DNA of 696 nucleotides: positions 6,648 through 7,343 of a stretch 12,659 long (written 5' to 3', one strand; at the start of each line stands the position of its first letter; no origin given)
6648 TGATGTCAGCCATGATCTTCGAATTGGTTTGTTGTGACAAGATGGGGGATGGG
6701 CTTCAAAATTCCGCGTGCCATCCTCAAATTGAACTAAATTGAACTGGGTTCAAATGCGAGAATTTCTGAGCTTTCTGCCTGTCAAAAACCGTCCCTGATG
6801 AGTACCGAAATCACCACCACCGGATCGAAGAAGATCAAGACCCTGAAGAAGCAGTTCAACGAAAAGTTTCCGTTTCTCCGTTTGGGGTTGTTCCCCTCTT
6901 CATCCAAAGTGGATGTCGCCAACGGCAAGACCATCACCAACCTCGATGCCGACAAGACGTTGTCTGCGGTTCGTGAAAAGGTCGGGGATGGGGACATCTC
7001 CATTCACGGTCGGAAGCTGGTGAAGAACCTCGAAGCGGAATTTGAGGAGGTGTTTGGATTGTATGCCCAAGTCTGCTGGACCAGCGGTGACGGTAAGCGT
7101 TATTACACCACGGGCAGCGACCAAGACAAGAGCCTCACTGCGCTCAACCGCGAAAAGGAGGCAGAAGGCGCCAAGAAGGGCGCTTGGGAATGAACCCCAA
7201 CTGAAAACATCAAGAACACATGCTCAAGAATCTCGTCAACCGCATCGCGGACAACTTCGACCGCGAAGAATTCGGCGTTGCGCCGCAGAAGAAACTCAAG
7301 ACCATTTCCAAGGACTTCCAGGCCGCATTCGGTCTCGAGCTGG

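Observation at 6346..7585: Family of four small tandem-duplicated proteins, each heading a unit with a different downstream partner (nuclease fusion, KAP NTPase, membrane protein)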

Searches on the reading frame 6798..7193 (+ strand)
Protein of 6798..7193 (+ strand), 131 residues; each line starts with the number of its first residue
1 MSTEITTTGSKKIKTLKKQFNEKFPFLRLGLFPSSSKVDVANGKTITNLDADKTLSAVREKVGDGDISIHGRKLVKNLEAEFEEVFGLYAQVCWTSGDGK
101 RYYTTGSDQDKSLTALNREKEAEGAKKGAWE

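Call 3: search_protein_families(library=pfam, proteins=[window:6798-7193:+], max_evalue=1)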
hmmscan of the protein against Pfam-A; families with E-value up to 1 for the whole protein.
window:6798-7193:+ (131 aa): 0 families

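Call 7: search_protein_families(library=ncbifam, proteins=[window:6798-7193:+], max_evalue=1)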
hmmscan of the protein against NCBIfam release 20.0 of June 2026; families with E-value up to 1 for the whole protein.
window:6798-7193:+ (131 aa): 0 families

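Call 8: search_protein_families(library=phrogs, proteins=[window:6798-7193:+], max_evalue=1)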
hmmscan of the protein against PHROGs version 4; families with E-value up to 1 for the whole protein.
window:6798-7193:+ (131 aa): 1 family
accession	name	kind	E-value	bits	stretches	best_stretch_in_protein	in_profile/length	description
phrog_29522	-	unknown function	0.13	13.3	0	73-87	23-37/42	-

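Call 9: search_protein_families(library=padloc, proteins=[window:6798-7193:+], max_evalue=1)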
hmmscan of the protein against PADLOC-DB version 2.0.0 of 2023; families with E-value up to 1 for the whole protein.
window:6798-7193:+ (131 aa): 0 families

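Call 10: find_homologous_proteins(query=A1, max_evalue=0.001)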
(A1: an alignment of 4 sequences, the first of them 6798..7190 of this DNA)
Query A1 (4 sequences) (131 aa, profile of the alignment): 1243 proteins with E <= 0.001 among 2440 candidates; the best 120 are listed.
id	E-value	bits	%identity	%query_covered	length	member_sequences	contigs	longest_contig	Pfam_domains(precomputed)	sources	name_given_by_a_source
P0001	3.1e-37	145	98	100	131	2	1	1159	-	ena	-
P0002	4.9e-37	144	95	99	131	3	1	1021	-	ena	-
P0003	4.9e-37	144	95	100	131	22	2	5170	-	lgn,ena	-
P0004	1.0e-36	143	92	100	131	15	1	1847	-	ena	-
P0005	3.8e-36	141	31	69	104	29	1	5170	-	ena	-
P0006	5.4e-36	141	92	99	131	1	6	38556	-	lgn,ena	-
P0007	5.7e-35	137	30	71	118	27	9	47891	-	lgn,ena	-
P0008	2.0e-34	136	36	95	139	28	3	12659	-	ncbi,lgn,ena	-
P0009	4.9e-34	134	30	69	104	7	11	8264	-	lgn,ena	-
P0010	2.0e-33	133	88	99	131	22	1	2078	-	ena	-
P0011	4.8e-33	131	30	74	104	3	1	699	-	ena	-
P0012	9.4e-33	130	30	74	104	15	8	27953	-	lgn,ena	-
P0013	1.5e-32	130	87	99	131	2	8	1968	-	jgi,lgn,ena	-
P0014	6.3e-32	128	28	68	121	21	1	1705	-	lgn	-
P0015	2.6e-31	126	27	68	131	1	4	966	-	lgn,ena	-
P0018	4.4e-30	122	36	97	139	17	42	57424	-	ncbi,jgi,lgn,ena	jgi:hypothetical protein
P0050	2.1e-24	103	61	99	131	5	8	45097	-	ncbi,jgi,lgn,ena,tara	jgi:hypothetical protein|tara:strand:+ start:4755 stop:5150 length:396 start_codon:yes stop_codon:ye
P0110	5.4e-23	99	29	68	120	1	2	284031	-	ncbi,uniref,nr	ncbi:hypothetical protein [Flagellimonas marinaquae]|uniref:hypothetical protein n=1 Tax=Flagellimon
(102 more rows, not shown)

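Call 14: find_encoding_contigs(protein=P0050, flank=8000, max_places=6)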
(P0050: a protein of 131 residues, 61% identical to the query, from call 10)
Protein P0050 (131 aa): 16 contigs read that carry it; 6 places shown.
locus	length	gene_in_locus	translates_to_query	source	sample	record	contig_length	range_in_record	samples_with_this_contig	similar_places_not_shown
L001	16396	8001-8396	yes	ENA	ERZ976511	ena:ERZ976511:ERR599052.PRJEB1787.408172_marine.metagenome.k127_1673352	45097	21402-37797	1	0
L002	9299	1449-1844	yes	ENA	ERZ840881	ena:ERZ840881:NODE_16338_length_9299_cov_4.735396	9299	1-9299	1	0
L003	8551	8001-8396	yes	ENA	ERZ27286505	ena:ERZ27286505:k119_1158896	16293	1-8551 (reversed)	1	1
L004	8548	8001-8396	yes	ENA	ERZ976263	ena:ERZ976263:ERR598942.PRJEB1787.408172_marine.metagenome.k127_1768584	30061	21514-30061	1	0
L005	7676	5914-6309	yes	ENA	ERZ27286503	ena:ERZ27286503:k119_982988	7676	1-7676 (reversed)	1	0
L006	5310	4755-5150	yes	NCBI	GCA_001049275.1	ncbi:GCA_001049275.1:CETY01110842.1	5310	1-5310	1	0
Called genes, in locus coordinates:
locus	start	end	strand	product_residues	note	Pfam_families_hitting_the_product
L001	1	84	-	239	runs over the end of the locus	-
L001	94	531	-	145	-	PF13673:Acetyltransf_10, PF00583:Acetyltransf_1, PF13508:Acetyltransf_7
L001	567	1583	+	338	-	PF03308:MeaB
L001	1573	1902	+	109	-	-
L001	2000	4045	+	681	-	PF00171:Aldedh, PF01575:MaoC_dehydratas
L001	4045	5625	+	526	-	PF07719:TPR_2 (faint), PF07228:SpoIIE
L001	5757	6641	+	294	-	PF00892:EamA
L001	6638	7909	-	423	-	-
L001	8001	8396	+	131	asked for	-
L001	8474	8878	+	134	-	-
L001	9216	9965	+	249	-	-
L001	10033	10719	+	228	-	PF14014:DUF4230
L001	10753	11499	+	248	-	PF14014:DUF4230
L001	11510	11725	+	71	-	-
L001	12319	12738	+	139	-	-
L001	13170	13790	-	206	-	PF08712:Nfu_N, PF01106:NifU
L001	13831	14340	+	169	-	PF21711:DCTN5 (weak), PF25084:LbH_EIF2B (weak), PF00132:Hexapep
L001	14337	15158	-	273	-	PF01177:Asp_Glu_race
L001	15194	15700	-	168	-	PF03938:OmpH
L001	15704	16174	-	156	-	PF03938:OmpH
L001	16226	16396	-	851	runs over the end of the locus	PF08478:POTRA_1 (faint), PF07244:POTRA, PF01103:Omp85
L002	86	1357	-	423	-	-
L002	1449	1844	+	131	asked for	-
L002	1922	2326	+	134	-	-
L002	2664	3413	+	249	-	-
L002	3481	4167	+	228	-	PF14014:DUF4230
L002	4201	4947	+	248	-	PF14014:DUF4230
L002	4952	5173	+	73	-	-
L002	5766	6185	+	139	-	-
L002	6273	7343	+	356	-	PF00136:DNA_pol_B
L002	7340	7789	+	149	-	-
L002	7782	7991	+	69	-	-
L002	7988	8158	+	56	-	-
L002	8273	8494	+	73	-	-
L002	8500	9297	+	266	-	?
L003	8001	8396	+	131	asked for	-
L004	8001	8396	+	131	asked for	-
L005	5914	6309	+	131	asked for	-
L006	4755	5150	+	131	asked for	-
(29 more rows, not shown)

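Call 15: find_encoding_contigs(protein=P0110, flank=8000, max_places=4)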
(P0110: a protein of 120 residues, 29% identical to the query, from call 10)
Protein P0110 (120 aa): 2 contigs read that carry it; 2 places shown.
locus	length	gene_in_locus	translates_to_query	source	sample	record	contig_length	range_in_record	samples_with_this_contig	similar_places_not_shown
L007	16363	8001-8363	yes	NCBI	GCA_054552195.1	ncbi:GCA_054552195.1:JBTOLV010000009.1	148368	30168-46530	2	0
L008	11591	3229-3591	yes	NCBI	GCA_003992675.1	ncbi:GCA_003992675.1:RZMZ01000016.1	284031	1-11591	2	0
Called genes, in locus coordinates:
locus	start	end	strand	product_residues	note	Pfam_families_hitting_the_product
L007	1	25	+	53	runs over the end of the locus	-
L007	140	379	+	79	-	-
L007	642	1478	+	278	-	PF06067:DUF932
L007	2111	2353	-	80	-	PF03693:ParD_antitoxin (weak)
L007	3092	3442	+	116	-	PF13560:HTH_31, PF01381:HTH_3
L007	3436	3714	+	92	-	PF13657:Couple_hipA (weak)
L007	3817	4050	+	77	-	-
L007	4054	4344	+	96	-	PF05016:ParE_toxin (weak)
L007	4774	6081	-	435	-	-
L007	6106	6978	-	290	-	PF00892:EamA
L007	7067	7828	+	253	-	PF22945:LEM-3_GIY-YIG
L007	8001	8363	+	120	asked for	-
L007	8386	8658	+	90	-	-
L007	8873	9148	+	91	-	-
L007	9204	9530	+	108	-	-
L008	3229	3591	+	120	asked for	-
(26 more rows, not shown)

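Call 16: find_encoding_contigs(protein=P0006, flank=10000, max_places=4)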
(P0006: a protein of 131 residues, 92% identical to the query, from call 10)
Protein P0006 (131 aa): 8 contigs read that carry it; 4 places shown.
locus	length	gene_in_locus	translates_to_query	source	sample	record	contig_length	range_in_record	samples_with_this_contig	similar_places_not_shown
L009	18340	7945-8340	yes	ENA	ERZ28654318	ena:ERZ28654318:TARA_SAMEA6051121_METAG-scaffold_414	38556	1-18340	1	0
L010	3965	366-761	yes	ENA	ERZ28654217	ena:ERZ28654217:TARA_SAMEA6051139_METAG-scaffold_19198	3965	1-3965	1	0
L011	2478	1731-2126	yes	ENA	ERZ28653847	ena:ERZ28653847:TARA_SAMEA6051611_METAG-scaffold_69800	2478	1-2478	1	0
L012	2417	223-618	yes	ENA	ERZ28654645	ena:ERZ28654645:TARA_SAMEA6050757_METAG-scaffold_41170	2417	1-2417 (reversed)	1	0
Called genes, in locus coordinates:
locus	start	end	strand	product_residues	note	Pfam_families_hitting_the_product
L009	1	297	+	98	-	?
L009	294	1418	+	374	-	PF11617:Cu-binding_MopE (weak)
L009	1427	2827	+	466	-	-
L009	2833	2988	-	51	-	PF01679:Pmp3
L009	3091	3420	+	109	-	-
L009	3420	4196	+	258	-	-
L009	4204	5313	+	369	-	-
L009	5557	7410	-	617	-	PF07693:KAP_NTPase, PF13191:AAA_16 (weak)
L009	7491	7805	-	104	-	-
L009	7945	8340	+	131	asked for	-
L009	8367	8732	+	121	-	-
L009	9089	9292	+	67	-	-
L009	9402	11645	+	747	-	PF18072:FGAR-AT_linker, PF00586:AIRS, PF02769:AIRS_C, PF00586:AIRS, PF02769:AIRS_C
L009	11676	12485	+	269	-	PF03793:PASTA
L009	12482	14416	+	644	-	-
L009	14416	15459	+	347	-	PF01479:S4, PF00849:PseudoU_synth_2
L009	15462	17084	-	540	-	PF00089:Trypsin, PF13365:Trypsin_2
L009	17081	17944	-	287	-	-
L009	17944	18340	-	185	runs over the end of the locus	-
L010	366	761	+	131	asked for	-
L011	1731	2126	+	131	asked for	-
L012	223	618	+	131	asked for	-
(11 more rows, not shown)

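Call 17: find_encoding_contigs(protein=P0018, flank=10000, max_places=8)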
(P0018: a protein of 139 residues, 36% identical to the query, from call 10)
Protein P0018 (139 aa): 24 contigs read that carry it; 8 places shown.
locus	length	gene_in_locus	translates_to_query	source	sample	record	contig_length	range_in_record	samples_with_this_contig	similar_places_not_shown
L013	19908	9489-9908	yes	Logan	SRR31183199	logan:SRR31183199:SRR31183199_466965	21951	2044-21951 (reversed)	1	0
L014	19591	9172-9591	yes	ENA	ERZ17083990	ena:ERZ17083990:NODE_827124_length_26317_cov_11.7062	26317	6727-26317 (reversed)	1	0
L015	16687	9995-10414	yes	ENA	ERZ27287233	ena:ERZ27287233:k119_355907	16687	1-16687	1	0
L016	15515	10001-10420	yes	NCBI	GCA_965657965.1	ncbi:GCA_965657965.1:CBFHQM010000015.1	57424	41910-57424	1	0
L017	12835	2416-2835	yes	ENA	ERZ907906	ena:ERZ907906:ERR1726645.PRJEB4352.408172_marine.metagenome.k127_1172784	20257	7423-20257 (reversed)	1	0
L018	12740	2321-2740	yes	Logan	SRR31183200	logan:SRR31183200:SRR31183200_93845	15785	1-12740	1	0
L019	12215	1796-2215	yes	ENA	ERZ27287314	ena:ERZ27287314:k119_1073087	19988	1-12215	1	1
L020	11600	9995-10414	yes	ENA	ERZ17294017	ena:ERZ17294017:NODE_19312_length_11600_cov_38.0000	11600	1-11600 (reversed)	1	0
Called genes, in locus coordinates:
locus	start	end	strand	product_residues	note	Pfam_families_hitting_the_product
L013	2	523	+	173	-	?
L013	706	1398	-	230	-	-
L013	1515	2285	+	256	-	PF04338:DUF481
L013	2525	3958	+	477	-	PF04087:DUF389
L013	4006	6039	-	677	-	PF11074:DUF2779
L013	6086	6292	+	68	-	-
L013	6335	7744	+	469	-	-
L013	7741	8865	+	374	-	PF11617:Cu-binding_MopE (weak)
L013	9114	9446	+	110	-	-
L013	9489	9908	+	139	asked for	-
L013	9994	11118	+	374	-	PF21598:PvuRts1I-like_N, PF18491:SRA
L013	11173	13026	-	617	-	PF07693:KAP_NTPase, PF13191:AAA_16 (weak)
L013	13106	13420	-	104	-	-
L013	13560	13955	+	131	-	-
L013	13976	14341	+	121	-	-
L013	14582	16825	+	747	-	PF18072:FGAR-AT_linker, PF00586:AIRS, PF02769:AIRS_C, PF00586:AIRS, PF02769:AIRS_C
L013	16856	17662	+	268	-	PF03793:PASTA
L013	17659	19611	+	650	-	PF18962:Por_Secre_tail (weak)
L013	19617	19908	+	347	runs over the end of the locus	PF01479:S4, PF00849:PseudoU_synth_2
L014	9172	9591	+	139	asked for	-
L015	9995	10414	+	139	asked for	-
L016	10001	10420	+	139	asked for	-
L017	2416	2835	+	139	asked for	-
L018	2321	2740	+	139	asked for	-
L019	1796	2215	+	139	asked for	-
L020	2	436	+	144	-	?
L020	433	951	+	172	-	-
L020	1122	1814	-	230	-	PF13398:Peptidase_M50B (faint)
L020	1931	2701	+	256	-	PF04338:DUF481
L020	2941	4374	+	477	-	PF04087:DUF389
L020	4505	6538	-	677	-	PF11074:DUF2779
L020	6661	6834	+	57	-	-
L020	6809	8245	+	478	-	-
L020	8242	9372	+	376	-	PF11617:Cu-binding_MopE (weak)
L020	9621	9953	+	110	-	-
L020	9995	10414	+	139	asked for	-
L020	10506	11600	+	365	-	?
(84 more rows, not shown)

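Call 18: find_encoding_contigs(protein=P0007, flank=10000, max_places=6)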
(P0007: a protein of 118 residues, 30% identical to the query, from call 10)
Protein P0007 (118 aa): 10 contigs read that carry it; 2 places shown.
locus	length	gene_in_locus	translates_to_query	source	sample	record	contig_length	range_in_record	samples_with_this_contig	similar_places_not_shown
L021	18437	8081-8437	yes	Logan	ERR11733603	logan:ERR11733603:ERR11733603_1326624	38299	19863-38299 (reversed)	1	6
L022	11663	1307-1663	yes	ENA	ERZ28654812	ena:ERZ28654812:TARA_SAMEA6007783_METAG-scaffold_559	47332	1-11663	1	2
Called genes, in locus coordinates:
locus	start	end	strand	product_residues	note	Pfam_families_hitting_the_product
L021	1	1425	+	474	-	?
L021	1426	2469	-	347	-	PF01479:S4, PF00849:PseudoU_synth_2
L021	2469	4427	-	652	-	-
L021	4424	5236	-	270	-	PF03793:PASTA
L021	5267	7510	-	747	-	PF18072:FGAR-AT_linker, PF00586:AIRS, PF02769:AIRS_C, PF00586:AIRS, PF02769:AIRS_C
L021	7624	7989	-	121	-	-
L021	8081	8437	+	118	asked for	-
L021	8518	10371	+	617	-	PF07693:KAP_NTPase, PF13191:AAA_16 (weak)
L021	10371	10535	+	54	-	-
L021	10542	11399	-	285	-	PF21598:PvuRts1I-like_N, PF18491:SRA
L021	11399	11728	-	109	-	-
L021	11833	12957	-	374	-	PF11617:Cu-binding_MopE (weak)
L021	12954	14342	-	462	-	-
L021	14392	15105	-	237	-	-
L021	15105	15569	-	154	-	-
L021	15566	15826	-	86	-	PF20068:Amphi-Trp (weak)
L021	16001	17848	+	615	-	-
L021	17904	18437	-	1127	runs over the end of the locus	PF13181:TPR_8 (faint), PF00515:TPR_1 (faint), PF07719:TPR_2 (faint), PF13424:TPR_12, PF13424:TPR_12, PF17874:TPR_MalT, PF24885:TPR_NPHP3 (weak), PF13424:TPR_12, +4 more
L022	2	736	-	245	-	?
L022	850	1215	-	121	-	-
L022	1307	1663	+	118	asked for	-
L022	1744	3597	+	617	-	PF07693:KAP_NTPase, PF13191:AAA_16 (weak)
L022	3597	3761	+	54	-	-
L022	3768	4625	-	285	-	PF21598:PvuRts1I-like_N, PF18491:SRA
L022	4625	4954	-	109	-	-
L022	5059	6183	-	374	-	PF11617:Cu-binding_MopE (weak)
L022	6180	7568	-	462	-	-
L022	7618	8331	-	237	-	-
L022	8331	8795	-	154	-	-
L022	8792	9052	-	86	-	PF20068:Amphi-Trp (weak)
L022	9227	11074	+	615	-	-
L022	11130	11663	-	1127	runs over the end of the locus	PF13181:TPR_8 (faint), PF00515:TPR_1 (faint), PF07719:TPR_2 (faint), PF13424:TPR_12, PF13424:TPR_12, PF17874:TPR_MalT, PF24885:TPR_NPHP3 (weak), PF13424:TPR_12, +4 more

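Call 22: search_solved_structures(query=A2, max_evalue=10, show_alignments=3)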
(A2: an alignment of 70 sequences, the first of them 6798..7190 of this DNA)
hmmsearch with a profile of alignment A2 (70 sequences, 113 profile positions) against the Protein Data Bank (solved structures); distinct sequences matched with E-value up to 10: 3.
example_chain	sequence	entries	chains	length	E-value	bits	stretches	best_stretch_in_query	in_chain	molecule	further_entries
1umr_A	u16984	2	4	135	0.21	14.8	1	33-101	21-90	CONVULXIN ALPHA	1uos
3qfp_A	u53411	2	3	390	1.4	12.2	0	59-97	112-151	78 kDa glucose-regulated protein homolog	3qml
3qfu_A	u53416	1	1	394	1.5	12.1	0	59-97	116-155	78 kDa glucose-regulated protein homolog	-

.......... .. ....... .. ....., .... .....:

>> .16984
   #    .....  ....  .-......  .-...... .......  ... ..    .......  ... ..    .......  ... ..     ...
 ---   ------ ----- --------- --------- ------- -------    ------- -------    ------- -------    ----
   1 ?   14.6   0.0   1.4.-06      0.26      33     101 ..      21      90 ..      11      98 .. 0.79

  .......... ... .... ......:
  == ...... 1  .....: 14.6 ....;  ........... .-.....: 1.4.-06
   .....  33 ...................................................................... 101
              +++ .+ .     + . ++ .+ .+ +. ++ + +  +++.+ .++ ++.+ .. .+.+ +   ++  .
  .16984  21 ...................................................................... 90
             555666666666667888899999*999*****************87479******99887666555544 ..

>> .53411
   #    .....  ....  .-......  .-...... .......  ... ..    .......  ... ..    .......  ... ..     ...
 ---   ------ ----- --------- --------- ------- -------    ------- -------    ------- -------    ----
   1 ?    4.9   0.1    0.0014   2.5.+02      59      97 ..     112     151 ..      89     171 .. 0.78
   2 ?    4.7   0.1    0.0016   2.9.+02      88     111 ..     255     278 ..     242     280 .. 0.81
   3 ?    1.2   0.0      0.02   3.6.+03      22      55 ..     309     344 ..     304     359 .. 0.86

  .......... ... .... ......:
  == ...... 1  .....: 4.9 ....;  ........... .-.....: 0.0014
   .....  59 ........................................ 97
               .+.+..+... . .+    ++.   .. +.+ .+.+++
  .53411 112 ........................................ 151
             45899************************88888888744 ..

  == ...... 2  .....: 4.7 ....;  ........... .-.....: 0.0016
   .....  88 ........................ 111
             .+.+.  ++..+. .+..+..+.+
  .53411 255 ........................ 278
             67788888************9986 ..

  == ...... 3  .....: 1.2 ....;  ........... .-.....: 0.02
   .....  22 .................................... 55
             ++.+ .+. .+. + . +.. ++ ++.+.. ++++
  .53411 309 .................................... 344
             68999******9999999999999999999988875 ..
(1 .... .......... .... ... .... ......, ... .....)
